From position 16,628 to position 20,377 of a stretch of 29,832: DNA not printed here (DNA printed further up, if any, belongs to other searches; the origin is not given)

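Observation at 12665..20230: A 7.5-kb gene encodes a giant modular T9SS cargo protein directly downstream of yidC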

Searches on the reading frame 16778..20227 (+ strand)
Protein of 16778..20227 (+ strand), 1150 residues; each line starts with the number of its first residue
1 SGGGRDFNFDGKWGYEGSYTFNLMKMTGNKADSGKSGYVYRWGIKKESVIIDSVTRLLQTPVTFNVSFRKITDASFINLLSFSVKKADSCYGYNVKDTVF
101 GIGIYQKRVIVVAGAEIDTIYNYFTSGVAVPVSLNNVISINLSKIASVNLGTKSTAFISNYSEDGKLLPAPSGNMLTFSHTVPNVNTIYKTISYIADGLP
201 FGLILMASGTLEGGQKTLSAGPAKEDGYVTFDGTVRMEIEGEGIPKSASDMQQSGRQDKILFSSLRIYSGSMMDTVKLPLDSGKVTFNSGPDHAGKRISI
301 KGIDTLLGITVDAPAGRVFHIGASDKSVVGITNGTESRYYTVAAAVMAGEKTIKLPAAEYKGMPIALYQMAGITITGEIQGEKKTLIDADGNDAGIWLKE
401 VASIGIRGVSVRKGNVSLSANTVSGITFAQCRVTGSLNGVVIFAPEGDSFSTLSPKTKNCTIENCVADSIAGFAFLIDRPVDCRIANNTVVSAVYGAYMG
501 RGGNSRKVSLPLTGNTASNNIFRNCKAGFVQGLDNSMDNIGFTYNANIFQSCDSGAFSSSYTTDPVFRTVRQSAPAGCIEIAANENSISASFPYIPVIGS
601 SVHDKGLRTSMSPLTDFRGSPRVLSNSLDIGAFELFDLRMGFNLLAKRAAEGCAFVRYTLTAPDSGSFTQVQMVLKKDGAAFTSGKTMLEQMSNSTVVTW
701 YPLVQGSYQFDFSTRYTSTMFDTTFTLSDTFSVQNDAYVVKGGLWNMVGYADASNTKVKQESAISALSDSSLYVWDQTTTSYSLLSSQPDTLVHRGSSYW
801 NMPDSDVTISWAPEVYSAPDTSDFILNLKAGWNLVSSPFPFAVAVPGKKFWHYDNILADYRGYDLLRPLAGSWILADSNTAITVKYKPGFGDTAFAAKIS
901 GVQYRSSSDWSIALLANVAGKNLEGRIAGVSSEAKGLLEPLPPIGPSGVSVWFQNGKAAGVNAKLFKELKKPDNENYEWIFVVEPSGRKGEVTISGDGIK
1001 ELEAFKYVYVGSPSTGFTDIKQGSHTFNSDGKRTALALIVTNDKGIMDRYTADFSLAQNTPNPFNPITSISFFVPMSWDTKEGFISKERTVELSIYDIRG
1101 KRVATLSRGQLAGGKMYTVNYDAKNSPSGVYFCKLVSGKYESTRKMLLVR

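Call 17: search_solved_structures(query=window:16778-20227:+, max_evalue=1)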
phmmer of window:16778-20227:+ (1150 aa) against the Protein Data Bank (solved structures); distinct sequences matched with E-value up to 1: 0.

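Call 20: find_homologous_proteins(query=window:16778-19957:+, max_evalue=0.001)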
Query window:16778-19957:+: 8000 candidates shared short words with the query, none scored E <= 0.001.
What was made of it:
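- Tried and rejected: The same tool on aa 1372-2431 found nothing, not even the parent protein (call 20).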

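Call 41: search_solved_structures(query=A3, max_evalue=10, show_alignments=2)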
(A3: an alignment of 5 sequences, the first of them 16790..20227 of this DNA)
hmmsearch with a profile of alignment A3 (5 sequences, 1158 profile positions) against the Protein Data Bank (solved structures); distinct sequences matched with E-value up to 10: 1.
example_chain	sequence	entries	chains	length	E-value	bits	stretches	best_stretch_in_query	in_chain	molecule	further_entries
8wm1_A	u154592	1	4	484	0.0082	16.7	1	390-490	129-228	3-dehydroshikimate dehydratase (DHS dehydratase)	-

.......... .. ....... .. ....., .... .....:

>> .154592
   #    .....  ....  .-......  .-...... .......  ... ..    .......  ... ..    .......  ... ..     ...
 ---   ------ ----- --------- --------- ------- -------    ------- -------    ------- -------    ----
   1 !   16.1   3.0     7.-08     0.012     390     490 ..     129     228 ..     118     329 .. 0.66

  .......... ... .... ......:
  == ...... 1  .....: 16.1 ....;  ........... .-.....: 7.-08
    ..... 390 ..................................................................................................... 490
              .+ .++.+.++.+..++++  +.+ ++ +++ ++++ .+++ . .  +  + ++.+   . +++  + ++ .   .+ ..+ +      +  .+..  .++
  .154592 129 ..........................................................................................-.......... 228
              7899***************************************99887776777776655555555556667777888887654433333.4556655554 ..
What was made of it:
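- On Polysaccharide lyase / GH28-type enzyme: The PDB profile search was negative apart from 8wm1 at E 0.008 (call 41). dbCAN was not available and the residue geometry was not assessable.
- The profile search gave only 8wm1 at E 0.008 (calls 17, 41).
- Tried and rejected: The C-unit profile against the PDB gave only 8wm1 at E 0.008, a generic beta-helix stretch (call 41).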

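Call 46: find_related_loci(query=A3, collection=metagenome_contigs, flank=10000)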
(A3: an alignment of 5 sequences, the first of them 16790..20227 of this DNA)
Query A3 (1146 aa) in metagenome_contigs; peptide patterns used: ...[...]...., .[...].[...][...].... (x = any residue, [..] = any of these).
600 stretches matched a pattern (row limit reached: there are more); 393 encode a relative of the query (tblastn E <= 1e-3); the best 80 are kept; 80 distinct loci.
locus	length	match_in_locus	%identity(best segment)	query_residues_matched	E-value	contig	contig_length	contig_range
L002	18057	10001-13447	31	8-1146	3e-161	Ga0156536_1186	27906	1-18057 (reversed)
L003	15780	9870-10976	27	792-1146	3e-24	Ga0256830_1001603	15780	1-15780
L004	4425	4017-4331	42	1035-1146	2e-18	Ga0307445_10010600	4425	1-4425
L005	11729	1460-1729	40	1045-1146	2e-17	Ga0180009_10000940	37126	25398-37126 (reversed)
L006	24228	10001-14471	23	791-1146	3e-17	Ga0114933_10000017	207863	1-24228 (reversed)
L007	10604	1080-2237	25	768-1146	5e-17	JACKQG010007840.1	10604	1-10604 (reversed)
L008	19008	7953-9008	23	792-1131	5e-17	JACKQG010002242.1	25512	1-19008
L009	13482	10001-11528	30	916-1146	6e-17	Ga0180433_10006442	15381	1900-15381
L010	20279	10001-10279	45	1050-1146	8e-17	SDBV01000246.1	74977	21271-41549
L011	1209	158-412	39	1050-1146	2e-17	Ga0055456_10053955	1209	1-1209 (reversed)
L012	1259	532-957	35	995-1145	3e-17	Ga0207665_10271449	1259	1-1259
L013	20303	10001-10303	39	1042-1146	2e-16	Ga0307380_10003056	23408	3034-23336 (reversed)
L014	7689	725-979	41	1050-1146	3e-16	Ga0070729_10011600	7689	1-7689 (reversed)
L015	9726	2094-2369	41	1048-1146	3e-16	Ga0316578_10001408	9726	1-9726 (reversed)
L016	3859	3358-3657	38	1035-1146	6e-16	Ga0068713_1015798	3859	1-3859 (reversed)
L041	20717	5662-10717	22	822-1146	2e-14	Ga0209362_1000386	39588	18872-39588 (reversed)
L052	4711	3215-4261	24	812-1146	3e-14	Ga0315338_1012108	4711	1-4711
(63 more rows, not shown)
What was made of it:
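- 19163..19939 (+): Pre-CTD segment (aa ~2167-2425), shared with otherwise unrelated T9SS cargo. Partial-range matches in L006-L008, L041 and L052 (call 46).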

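Call 49: search_protein_families(library=pfam, proteins=[L002:1347-2552:-, L002:2521-3045:-, L002:3052-3921:-, L002:3943-4746:-, L002:4868-5977:-, L002:5982-6881:-, L002:6916-7986:+, L002:13854-15101:+, L002:15122-15691:+, L002:15672-16901:+], max_evalue=0.001)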
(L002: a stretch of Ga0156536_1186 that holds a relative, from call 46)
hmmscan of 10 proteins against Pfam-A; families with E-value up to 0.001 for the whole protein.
L002:1347-2552:- (401 aa): 4 families
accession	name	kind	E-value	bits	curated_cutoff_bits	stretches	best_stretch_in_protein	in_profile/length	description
PF02518.31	HATPase_c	-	1.8e-19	70.7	26.4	1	290-395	1-109/111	Histidine kinase-, DNA gyrase B-, and HSP90-like ATPase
PF00512.31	HisKA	-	4.1e-11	43.2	26.9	1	186-252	2-62/66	His Kinase A (phospho-acceptor) domain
PF13589.12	HATPase_c_3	-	1.1e-06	29.2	25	1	297-345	5-53/137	Histidine kinase-, DNA gyrase B-, and HSP90-like ATPase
PF00672.30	HAMP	-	5.4e-05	23.9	25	1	123-171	3-52/53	HAMP domain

L002:2521-3045:- (174 aa): 0 families

L002:3052-3921:- (289 aa): 0 families

L002:3943-4746:- (267 aa): 0 families

L002:4868-5977:- (369 aa): 4 families
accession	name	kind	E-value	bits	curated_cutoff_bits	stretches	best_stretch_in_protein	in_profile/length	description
PF22725.1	GFO_IDH_MocA_C3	-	2.6e-22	79.6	27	1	131-265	1-123/124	GFO/IDH/MocA C-terminal domain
PF01408.29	GFO_IDH_MocA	-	1.5e-18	68.1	24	1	5-120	1-117/120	Oxidoreductase family, NAD-binding Rossmann fold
PF02894.22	GFO_IDH_MocA_C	-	2e-07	31.5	22.9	1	136-348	2-218/218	Oxidoreductase family, C-terminal alpha/beta domain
PF03447.22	NAD_binding_3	-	0.0009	20.4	24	0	11-118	1-112/116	Homoserine dehydrogenase, NAD binding domain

L002:5982-6881:- (299 aa): 1 family
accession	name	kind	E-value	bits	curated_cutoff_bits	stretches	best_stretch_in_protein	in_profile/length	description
PF01261.30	AP_endonuc_2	-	6.8e-16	59.1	31.1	1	73-291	2-247/249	Xylose isomerase-like TIM barrel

L002:6916-7986:+ (356 aa): 2 families
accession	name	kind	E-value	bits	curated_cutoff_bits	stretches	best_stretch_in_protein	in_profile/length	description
PF20903.3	SPL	-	2e-32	112.9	27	1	76-319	81-334/338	Spore photoproduct lyase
PF04055.27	Radical_SAM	-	0.00019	22.1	29.5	1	77-233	2-157/166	Radical SAM superfamily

L002:13854-15101:+ (415 aa): 3 families
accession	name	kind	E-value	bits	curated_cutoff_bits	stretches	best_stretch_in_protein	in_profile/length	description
PF02784.22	Orn_Arg_deC_N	-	4.6e-57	193.7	23.4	1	40-281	5-246/247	Pyridoxal-dependent decarboxylase, pyridoxal binding domain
PF00278.28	Orn_DAP_Arg_deC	-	5.5e-26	91.1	23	1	32-372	2-95/95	Pyridoxal-dependent decarboxylase, C-terminal sheet domain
PF01168.26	Ala_racemase_N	-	0.00033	20.9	24.1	1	54-248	20-203/220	Alanine racemase, N-terminal domain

L002:15122-15691:+ (189 aa): 1 family
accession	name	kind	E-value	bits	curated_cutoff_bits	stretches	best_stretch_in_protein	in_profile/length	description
PF11141.13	DUF2914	-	0.00019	21.6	23.6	1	104-161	5-62/62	Protein of unknown function (DUF2914)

L002:15672-16901:+ (409 aa): 1 family
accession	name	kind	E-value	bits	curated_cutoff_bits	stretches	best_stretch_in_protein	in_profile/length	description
PF04773.18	FecR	-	0.00016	22.5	24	1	64-140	1-72/97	FecR protein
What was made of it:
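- Tried and rejected: A functional link to yidC or oriC was rejected, because the context is not conserved in L002 (call 49).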

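Call 50: search_protein_families(library=pfam, proteins=[L003:6732-10979:+], max_evalue=0.1)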
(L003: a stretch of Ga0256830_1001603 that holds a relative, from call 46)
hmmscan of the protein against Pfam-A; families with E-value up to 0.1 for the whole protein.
L003:6732-10979:+ (1415 aa): 7 families
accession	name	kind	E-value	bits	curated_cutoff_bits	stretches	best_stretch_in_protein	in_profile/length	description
PF13385.13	Laminin_G_3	-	9.1e-08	32.8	27.6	1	358-490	3-144/151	Concanavalin A-like lectin/glucanases superfamily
PF13860.13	FlgD_ig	-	1.4e-07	31.8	27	1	1336-1395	15-74/79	FlgD Ig-like domain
PF19190.6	BACON_2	-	1.1e-05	25.7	25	1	779-862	1-83/94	Viral BACON domain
PF09912.14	DUF2141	-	0.001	19.5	24.4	0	611-634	50-73/112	Uncharacterized protein conserved in bacteria (DUF2141)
PF13585.12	CHU_C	-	0.002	18.7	27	1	1343-1398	27-74/86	CHU_C Type IX secretion signal domain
PF13442.11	Cytochrome_CBB3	-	0.038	14.8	27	1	27-117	6-68/68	Cytochrome C oxidase, cbb3-type, subunit III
PF20009.4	GEVED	-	0.045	15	24.4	0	619-649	2-29/78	GEVED domain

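Call 80: search_protein_families(library=phrogs, proteins=[window:16790-20227:+], max_evalue=0.01)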
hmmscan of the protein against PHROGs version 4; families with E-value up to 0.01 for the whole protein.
window:16790-20227:+ (1146 aa): 0 families
